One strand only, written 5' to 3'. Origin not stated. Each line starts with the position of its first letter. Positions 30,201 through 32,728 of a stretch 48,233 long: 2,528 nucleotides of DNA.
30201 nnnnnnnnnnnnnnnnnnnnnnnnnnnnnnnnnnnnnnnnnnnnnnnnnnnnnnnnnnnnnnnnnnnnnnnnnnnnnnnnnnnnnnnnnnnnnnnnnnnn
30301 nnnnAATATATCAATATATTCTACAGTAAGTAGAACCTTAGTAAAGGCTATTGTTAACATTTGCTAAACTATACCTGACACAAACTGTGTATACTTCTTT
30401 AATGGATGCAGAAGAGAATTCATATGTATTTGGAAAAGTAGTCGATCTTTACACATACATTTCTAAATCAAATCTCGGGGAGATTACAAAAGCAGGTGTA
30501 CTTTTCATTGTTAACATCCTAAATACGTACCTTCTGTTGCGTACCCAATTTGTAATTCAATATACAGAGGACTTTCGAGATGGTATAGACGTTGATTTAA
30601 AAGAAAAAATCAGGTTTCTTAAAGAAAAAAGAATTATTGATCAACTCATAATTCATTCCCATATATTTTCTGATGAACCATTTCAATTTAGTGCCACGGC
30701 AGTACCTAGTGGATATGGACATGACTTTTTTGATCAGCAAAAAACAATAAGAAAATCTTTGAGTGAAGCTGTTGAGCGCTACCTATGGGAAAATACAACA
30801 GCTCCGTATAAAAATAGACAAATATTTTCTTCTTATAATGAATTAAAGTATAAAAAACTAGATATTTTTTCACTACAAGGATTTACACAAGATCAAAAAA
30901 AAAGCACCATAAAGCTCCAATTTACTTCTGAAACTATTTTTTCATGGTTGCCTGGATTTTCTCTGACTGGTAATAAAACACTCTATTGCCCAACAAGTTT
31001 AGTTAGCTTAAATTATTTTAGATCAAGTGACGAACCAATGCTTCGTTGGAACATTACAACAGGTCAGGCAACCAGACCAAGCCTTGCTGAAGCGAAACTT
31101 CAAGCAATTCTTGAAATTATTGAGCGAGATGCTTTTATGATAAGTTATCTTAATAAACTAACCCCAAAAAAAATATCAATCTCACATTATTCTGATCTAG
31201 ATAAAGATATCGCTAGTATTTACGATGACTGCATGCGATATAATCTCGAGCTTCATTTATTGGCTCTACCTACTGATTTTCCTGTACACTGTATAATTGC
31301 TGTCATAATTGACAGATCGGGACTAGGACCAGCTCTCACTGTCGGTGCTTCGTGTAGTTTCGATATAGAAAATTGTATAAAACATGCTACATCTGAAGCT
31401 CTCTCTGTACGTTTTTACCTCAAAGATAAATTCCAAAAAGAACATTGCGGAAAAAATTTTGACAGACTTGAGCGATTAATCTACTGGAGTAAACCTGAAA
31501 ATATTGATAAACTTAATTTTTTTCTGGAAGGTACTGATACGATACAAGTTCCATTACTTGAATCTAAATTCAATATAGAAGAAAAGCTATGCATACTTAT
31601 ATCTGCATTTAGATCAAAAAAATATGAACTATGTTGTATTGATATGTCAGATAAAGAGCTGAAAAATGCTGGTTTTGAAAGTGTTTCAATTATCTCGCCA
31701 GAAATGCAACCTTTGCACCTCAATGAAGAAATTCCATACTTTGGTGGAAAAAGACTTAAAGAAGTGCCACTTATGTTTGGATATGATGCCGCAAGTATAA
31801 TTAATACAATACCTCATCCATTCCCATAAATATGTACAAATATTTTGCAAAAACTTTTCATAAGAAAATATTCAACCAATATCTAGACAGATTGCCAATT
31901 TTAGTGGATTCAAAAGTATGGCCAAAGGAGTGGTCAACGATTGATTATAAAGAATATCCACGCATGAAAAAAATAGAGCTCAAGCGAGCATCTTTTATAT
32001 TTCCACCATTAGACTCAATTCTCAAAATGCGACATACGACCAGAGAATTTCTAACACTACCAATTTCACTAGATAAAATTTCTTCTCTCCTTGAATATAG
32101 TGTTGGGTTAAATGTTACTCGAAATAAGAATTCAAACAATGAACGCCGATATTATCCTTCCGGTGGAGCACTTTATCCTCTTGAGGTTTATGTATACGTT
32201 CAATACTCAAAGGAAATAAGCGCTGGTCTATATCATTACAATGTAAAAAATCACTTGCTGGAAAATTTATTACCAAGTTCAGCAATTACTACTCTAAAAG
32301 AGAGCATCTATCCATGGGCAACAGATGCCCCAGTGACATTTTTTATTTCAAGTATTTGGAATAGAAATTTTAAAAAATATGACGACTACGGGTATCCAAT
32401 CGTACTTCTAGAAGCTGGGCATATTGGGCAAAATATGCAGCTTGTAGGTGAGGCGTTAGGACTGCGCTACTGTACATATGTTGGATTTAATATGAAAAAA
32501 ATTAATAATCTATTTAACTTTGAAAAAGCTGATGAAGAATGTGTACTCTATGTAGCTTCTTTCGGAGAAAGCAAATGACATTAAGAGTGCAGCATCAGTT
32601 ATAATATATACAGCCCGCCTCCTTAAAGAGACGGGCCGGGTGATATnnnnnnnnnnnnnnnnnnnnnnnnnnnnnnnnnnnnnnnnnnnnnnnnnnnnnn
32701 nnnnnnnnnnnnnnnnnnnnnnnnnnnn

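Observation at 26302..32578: YcaO + SagB dehydrogenase divergently paired with two Ser/Tyr-repeat proteins ending in a Hint domain: candidate new RiPP-like or protein-heterocyclisation system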

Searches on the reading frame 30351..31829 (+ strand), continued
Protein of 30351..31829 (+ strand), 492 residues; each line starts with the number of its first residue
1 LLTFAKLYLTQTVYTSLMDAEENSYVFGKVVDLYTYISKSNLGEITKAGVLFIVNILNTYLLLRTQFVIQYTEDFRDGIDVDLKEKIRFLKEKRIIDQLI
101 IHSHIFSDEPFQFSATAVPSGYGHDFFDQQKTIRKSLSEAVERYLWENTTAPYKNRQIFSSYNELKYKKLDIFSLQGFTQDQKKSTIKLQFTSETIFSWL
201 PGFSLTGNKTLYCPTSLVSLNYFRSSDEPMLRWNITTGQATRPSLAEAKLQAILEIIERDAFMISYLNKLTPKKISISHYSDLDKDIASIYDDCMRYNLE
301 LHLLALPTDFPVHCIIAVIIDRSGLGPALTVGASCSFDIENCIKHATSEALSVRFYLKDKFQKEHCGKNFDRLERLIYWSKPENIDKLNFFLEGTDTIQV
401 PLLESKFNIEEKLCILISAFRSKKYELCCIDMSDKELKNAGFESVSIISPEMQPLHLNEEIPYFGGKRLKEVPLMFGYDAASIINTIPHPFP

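Call 60: fold_search(model_id=the predicted structure, library=pdb)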
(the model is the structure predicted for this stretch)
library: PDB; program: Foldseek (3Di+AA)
matches with E <= 10: 521; with E <= 0.001: 41
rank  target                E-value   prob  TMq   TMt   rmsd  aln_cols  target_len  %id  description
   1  4v1v_A                1.6e-23  1.00  0.68  0.46   4.2       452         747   17  Heterocyclase in complex with substrate and Cofactor (released 2015-01-14)
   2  7u58_A                5.6e-23  1.00  0.64  0.49   4.0       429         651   19  YcaO-mediated ATP-dependent peptidase activity in ribosomal peptide biosynthesis (released 2022-11-02)
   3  7u58_B                4.3e-22  1.00  0.67  0.52   4.2       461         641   18  YcaO-mediated ATP-dependent peptidase activity in ribosomal peptide biosynthesis (released 2022-11-02)
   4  4v1v_B                1.2e-21  1.00  0.67  0.46   4.3       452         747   17  Heterocyclase in complex with substrate and Cofactor (released 2015-01-14)
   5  4v1u_A                2.2e-21  1.00  0.68  0.46   4.2       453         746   17  Heterocyclase in complex with substrate and Cofactor (released 2015-01-14)
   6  4v1t_B                2.7e-21  1.00  0.67  0.45   4.7       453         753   18  Heterocyclase in complex with substrate and Cofactor (released 2015-01-14)
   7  4v1t_A                6.0e-21  1.00  0.67  0.45   4.4       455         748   18  Heterocyclase in complex with substrate and Cofactor (released 2015-01-14)
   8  4v1u_B                1.2e-20  1.00  0.68  0.46   4.3       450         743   17  Heterocyclase in complex with substrate and Cofactor (released 2015-01-14)
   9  4bs9                  1.4e-18  1.00  0.59  0.43   4.1       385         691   18  Structure of the heterocyclase TruD (released 2013-11-06)
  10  6pe3                  8.7e-18  1.00  0.57  0.74   4.1       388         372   18  Structure of YcaO enzyme from Methanocaldococcus jannaschii in complex with ATP (released 2020-01-08)
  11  6peu_B                8.7e-18  1.00  0.57  0.72   4.3       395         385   19  Structure of YcaO enzyme from Methanocaldococcus jannaschii in complex with peptide (released 2019-11-06)
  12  6peu_A                1.8e-17  1.00  0.57  0.72   4.8       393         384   20  Structure of YcaO enzyme from Methanocaldococcus jannaschii in complex with peptide (released 2019-11-06)
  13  6peu_C                8.3e-17  1.00  0.58  0.73   4.1       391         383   19  Structure of YcaO enzyme from Methanocaldococcus jannaschii in complex with peptide (released 2019-11-06)
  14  4q86_C                1.7e-16  1.00  0.49  0.43   7.6       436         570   13  YcaO with AMP Bound (released 2014-08-13)
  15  4q84_B                3.2e-16  1.00  0.49  0.43   8.3       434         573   14  Apo YcaO (released 2014-08-13)
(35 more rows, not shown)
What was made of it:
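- The AF2 model matches the heterocyclases LynD, TruD and McbD (call 60). The second-best structural match of the YcaO model is a YcaO with ATP-dependent peptidase activity, 7u58 (call 60).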

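Call 73: find_encoding_contigs(protein=P0002, flank=8000, max_places=1)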
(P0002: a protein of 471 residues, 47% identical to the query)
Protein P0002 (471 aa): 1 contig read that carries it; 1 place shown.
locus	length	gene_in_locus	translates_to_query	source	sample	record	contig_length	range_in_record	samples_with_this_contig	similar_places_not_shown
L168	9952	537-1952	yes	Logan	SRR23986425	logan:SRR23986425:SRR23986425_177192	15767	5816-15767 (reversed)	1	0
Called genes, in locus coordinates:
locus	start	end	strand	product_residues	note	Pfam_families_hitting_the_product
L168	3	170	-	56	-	?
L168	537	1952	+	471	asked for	PF02624:YcaO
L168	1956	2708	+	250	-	PF00881:Nitroreductase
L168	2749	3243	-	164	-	-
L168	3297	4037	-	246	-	PF13641:Glyco_tranf_2_3, PF00535:Glycos_transf_2, PF10111:Glyco_tranf_2_2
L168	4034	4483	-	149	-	PF04138:GtrA_DPMS_TM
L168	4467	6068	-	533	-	PF13231:PMT_2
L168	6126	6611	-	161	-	-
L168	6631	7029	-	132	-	-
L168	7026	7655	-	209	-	-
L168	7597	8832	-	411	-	-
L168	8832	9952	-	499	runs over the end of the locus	-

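Call 74: find_encoding_contigs(protein=P0003, flank=8000, max_places=1)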
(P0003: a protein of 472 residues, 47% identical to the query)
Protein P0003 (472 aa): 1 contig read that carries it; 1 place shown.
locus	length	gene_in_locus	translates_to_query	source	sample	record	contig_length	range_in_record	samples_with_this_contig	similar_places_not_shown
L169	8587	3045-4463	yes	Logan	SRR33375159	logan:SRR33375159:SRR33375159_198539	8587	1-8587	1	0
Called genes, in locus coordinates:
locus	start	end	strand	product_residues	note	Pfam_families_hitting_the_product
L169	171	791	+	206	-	-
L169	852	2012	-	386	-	-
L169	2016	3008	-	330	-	-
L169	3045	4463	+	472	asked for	PF02624:YcaO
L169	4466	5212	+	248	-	PF00881:Nitroreductase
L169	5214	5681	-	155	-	-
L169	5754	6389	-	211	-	-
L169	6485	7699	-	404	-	PF07676:PD40 (faint)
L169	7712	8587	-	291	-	?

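Call 75: find_encoding_contigs(protein=P0004, flank=8000, max_places=1)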
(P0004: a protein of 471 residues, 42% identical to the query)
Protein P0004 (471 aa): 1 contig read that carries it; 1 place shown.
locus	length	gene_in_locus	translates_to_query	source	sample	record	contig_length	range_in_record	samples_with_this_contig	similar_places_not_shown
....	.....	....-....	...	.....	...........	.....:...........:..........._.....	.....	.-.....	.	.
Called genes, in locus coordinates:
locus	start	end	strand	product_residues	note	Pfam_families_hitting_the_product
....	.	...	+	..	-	?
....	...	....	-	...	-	-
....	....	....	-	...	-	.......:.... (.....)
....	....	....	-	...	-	-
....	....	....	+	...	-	-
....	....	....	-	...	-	-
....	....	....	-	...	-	-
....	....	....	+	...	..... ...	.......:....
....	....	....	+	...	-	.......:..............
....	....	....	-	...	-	-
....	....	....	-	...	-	-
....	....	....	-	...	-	-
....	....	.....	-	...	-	-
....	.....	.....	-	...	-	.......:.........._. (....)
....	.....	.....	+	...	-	-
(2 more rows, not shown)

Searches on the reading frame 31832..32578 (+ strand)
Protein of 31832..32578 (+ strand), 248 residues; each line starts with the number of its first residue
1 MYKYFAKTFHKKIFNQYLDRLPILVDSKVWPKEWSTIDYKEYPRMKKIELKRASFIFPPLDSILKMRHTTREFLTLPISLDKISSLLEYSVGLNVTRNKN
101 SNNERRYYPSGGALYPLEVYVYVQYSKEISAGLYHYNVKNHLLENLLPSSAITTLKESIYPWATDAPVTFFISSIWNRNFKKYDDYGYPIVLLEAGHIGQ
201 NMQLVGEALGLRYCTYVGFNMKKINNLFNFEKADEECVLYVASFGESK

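Call 3: search_protein_families(library=pfam, proteins=[window:31832-32578:+], max_evalue=0.01)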
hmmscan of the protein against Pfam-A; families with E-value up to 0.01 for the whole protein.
window:31832-32578:+ (248 aa): 1 family
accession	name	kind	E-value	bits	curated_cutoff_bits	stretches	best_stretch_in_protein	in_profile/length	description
PF00881.29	Nitroreductase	-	2.7e-20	73.7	23.5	1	65-241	2-163/167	Nitroreductase family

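Call 4: search_protein_families(library=ncbifam, proteins=[window:31832-32578:+], max_evalue=0.01)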
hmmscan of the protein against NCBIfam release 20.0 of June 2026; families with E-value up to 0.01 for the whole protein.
window:31832-32578:+ (248 aa): 2 families
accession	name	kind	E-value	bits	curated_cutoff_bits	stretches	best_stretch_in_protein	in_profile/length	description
TIGR03605.1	antibiot_sagB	domain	1.4e-37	128.8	78.4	1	80-243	2-170/173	SagB family peptide dehydrogenase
TIGR04511.1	SagB_rel_DH_2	exception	3.9e-23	82.1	240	1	60-246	174-368/380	putative peptide maturation dehydrogenase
